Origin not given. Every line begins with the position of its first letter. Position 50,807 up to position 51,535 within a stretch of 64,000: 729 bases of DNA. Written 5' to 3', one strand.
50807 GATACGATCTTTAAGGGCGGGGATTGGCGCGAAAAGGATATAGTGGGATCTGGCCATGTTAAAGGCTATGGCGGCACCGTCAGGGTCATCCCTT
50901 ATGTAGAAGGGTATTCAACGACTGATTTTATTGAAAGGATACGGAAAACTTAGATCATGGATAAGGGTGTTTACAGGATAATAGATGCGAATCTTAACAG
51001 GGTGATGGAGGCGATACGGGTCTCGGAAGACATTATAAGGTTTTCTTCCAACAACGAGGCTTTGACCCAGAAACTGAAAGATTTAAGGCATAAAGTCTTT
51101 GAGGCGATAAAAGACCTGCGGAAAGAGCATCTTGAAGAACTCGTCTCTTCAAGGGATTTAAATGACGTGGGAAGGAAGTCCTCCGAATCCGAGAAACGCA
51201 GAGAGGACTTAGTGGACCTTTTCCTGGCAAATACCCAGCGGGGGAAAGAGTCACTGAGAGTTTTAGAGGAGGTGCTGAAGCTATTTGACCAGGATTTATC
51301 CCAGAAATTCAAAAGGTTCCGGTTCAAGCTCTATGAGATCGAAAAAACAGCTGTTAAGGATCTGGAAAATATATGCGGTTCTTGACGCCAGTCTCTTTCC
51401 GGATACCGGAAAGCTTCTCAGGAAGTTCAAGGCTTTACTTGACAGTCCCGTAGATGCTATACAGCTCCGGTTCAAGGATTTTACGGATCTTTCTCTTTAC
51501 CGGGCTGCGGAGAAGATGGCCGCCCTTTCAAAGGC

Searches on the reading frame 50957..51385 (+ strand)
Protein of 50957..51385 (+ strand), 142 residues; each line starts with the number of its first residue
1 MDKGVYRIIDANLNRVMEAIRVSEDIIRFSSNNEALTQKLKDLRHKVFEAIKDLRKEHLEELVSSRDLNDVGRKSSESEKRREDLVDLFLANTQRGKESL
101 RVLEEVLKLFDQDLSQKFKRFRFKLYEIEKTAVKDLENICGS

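Call 59: search_protein_families(library=pfam, proteins=[window:50957-51385:+], max_evalue=0.00001)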
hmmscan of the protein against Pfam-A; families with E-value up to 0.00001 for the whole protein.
window:50957-51385:+ (142 aa): 1 family
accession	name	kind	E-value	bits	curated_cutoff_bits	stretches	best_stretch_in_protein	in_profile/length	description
PF17792.6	ThiD2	-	2.9e-37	128.3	23.5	1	7-131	1-124/124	ThiD2 family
